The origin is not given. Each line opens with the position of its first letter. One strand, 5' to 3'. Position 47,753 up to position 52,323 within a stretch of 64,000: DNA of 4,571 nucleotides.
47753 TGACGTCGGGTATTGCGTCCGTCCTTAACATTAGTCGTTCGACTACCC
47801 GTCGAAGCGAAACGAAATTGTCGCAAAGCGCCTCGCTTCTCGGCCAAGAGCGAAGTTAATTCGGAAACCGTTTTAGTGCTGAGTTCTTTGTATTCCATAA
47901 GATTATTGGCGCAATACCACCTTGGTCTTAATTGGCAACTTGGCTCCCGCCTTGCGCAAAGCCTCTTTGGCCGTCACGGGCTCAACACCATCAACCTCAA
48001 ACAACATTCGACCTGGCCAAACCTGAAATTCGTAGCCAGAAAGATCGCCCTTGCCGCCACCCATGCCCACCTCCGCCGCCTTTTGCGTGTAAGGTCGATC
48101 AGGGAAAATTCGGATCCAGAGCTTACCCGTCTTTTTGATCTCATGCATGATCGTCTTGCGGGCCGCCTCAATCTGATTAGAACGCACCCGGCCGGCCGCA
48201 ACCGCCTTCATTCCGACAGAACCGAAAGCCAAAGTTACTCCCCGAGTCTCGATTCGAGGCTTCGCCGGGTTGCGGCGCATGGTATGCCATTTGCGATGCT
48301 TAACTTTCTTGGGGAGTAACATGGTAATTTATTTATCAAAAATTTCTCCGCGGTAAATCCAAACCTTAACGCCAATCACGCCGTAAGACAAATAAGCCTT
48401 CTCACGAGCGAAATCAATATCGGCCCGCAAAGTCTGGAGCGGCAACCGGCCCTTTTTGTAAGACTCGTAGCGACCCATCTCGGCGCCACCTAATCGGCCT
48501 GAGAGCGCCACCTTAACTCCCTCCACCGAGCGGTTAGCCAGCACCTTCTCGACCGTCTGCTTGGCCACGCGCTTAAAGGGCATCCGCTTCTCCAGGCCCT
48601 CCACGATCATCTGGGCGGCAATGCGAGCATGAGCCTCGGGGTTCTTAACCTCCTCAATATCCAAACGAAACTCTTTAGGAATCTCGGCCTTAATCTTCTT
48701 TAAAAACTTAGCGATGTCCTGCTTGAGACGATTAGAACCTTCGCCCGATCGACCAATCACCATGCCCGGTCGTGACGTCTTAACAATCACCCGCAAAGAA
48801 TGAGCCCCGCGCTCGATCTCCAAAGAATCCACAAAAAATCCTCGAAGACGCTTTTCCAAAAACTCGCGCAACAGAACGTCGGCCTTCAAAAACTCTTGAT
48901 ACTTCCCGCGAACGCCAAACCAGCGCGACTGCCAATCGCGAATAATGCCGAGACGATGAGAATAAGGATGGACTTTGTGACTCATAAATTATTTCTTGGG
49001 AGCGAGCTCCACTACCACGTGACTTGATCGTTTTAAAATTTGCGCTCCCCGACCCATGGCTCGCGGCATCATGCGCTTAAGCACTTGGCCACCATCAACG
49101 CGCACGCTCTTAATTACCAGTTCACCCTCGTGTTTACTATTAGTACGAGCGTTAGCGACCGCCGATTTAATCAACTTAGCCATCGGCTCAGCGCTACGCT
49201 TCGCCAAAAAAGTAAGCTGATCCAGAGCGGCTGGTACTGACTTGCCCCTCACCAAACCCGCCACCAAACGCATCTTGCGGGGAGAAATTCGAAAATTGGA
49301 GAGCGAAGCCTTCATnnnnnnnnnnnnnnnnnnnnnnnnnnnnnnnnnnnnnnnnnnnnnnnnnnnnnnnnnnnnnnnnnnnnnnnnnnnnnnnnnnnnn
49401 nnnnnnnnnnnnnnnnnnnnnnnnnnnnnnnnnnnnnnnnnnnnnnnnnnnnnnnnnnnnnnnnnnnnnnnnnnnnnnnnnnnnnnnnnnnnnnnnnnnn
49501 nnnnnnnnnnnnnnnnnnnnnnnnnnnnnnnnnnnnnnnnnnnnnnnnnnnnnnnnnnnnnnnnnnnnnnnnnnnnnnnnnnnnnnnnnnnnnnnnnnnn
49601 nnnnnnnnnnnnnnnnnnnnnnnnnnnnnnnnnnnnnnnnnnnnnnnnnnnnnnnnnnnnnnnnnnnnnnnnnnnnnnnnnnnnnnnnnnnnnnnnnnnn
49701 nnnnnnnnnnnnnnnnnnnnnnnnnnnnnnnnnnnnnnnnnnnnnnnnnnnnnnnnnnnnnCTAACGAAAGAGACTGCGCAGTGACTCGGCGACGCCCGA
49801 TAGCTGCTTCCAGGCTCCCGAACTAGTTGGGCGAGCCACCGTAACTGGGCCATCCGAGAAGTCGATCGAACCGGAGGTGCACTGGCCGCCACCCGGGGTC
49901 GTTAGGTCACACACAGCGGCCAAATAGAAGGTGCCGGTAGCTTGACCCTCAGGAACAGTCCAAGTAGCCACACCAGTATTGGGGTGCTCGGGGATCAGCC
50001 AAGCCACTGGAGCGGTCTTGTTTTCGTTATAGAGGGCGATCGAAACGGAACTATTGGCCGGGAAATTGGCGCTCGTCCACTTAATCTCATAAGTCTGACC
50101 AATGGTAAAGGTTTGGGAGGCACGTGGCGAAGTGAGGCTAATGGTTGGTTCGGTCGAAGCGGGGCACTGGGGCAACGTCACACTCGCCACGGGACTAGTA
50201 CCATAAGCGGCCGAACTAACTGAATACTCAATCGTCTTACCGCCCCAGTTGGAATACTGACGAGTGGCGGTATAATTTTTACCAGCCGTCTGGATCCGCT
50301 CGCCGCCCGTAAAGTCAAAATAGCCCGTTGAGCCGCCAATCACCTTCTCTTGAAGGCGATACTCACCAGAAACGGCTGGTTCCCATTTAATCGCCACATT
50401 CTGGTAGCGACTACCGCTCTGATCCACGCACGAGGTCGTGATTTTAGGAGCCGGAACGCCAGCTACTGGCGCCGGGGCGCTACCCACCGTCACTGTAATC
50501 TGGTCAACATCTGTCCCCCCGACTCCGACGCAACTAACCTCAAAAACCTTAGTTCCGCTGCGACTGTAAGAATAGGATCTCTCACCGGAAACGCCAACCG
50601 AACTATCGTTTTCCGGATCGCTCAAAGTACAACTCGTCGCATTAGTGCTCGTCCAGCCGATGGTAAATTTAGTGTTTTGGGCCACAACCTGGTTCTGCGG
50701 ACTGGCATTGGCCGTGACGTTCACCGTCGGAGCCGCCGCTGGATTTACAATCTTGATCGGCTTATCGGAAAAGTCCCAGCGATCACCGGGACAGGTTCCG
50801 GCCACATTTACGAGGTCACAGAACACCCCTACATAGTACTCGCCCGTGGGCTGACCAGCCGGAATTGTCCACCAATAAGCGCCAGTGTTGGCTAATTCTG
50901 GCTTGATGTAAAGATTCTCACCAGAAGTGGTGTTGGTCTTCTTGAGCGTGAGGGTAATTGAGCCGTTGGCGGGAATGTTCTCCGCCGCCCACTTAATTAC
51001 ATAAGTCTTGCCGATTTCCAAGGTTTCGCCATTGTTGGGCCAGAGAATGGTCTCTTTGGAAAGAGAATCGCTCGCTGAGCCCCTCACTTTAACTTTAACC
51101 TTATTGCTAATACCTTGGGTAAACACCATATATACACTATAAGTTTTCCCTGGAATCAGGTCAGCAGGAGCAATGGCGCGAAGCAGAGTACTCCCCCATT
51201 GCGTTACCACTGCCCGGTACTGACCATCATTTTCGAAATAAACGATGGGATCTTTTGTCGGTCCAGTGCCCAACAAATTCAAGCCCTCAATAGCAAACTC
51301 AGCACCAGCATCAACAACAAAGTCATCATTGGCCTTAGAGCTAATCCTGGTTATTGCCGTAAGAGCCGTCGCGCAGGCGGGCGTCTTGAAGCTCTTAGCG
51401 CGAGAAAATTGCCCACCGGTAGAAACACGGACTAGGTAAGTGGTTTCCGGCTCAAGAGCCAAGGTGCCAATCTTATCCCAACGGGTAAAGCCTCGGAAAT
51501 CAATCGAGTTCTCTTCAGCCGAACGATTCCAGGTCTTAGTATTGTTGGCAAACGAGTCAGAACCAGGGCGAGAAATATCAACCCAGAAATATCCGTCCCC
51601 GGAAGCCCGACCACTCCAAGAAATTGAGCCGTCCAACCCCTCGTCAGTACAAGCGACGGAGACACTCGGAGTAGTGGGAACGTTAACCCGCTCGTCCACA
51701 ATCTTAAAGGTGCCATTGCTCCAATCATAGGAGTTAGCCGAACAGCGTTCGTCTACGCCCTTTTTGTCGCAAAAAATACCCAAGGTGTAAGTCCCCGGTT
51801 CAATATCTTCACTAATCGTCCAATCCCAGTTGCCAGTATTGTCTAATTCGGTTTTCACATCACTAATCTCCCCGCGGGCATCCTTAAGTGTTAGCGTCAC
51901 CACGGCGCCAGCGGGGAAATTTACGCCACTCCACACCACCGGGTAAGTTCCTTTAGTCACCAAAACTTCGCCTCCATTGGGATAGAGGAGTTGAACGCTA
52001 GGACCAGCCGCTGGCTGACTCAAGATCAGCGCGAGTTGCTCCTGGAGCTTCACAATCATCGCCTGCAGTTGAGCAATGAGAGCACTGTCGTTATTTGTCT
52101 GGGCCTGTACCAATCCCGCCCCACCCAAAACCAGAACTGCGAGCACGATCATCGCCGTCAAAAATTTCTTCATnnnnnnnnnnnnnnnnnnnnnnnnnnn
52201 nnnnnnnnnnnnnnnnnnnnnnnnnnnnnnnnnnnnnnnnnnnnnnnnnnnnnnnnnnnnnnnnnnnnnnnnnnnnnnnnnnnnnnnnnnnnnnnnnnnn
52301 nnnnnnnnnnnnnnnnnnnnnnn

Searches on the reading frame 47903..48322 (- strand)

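Call 86: search_protein_families(library=pfam, proteins=[window:47903-48322:-], max_evalue=0.00001)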
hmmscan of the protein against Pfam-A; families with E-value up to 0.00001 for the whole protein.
window:47903-48322:- (139 aa): 1 family
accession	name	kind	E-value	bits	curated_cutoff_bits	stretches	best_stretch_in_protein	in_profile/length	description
PF00252.24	Ribosomal_L16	-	1.6e-37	128.9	27.9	1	4-136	1-132/132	Ribosomal protein L16p/L10e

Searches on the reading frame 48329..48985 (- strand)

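Call 86: search_protein_families(library=pfam, proteins=[window:48329-48985:-], max_evalue=0.00001)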
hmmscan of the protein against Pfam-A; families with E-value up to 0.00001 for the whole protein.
window:48329-48985:- (218 aa): 2 families
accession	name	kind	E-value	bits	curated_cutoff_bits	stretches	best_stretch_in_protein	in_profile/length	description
PF00189.25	Ribosomal_S3_C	-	6.1e-28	97.6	34.1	1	127-210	1-83/83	Ribosomal protein S3, C-terminal domain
PF07650.23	KH_2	-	9.5e-13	48.2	22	1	39-117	2-77/78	KH domain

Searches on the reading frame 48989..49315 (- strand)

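Call 86: search_protein_families(library=pfam, proteins=[window:48989-49315:-], max_evalue=0.00001)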
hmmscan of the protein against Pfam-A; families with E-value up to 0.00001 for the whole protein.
window:48989-49315:- (108 aa): 1 family
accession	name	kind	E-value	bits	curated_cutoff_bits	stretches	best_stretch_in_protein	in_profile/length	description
PF00237.24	Ribosomal_L22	-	4e-33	114.1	28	1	3-104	1-103/104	Ribosomal protein L22p/L17e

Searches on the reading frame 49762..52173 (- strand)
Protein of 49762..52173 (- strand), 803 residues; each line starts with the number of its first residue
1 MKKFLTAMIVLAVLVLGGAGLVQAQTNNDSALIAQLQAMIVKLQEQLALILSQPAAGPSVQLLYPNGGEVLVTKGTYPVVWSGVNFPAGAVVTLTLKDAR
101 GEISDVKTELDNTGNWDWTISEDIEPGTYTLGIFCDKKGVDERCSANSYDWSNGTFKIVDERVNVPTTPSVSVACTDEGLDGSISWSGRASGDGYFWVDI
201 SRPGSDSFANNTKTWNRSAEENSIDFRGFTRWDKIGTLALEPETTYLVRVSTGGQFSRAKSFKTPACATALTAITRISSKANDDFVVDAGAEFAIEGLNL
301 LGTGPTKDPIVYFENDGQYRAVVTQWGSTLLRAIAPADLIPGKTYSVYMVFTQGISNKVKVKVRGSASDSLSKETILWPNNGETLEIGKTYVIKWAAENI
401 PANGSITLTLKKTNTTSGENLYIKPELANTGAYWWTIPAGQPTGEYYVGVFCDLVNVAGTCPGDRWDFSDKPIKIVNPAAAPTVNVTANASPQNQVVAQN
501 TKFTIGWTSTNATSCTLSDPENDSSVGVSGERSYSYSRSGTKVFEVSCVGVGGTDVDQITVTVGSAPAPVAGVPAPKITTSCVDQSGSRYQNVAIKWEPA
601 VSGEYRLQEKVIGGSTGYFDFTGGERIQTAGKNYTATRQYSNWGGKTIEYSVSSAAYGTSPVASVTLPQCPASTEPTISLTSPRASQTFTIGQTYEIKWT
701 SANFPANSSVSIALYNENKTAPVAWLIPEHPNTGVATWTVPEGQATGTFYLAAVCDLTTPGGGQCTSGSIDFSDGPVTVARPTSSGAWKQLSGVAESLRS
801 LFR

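Call 3: search_protein_families(library=pfam, proteins=[window:49762-52173:-], max_evalue=10)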
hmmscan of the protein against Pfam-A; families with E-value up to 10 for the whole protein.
window:49762-52173:- (803 aa): 7 families
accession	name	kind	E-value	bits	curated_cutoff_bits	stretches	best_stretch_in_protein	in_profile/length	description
PF10342.15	Kre9_KNH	-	3.8e-15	56.8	24.6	3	682-751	1-73/94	Kre9/KNH-like N-terminal Ig-like domain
PF14610.12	Psg1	-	1.8e-08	34.8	30.1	2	372-445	23-103/186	Ykl077w/Psg1 (Pma1 Stabilization in Golgi)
PF01835.25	MG2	-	0.00015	22.5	32.8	1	89-138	33-85/96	MG2 domain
PF19077.6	Big_13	-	0.01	16.8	27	1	88-133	37-81/102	Bacterial Ig-like domain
PF16974.11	NAR2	-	0.017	15.2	26.6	0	483-515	7-39/142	High-affinity nitrate transporter accessory, Ig-like domain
PF16656.11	Pur_ac_phosph_N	-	0.048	14.7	30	1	183-264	16-93/93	Purple acid Phosphatase, N-terminal domain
PF17957.7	Big_7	-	1.7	9.8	24.1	2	676-701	1-26/70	Bacterial Ig domain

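Call 38: search_protein_families(library=ncbifam, proteins=[window:49762-52173:-], max_evalue=0.1)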
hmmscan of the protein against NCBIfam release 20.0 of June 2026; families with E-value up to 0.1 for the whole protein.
window:49762-52173:- (803 aa): 1 family
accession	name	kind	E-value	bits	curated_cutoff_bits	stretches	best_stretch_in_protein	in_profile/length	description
NF038040.1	phero_PhrK_fam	equivalog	0.048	13.9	35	0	1-31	1-30/40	PhrK family phosphatase-inhibitory pheromone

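Call 64: search_solved_structures(query=window:49762-52173:-, max_evalue=1)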
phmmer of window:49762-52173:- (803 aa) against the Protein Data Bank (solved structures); distinct sequences matched with E-value up to 1: 1.
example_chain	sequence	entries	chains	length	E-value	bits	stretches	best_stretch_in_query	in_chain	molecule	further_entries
6qt9_Y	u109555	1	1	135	0.58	11.7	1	104-185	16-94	ORF 31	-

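Call 67: find_homologous_proteins(query=window:49762-52173:-, max_evalue=0.00001)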
Query window:49762-52173:- (803 aa): 6 proteins with E <= 0.00001 among 8000 candidates.
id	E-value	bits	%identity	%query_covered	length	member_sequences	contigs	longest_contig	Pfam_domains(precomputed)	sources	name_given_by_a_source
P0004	0.0e+0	1818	100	100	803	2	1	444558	PF10342.16,PF14610.13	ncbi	-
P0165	0.0e+0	1176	93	30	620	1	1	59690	PF10342.16,PF14610.13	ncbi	-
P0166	5.0e-18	83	28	19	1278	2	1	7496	PF17957.8,PF10342.16,PF13860.13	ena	-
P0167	1.2e-8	52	25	48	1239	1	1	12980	PF22073.3,PF11614.15,PF15780.12,PF10342.16,PF21471.4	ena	-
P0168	2.3e-7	48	39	6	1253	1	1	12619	PF10342.16,PF14610.13,PF07705.18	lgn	-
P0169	2.1e-6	45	24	44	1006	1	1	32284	PF17957.8,PF14610.13,PF21471.4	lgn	-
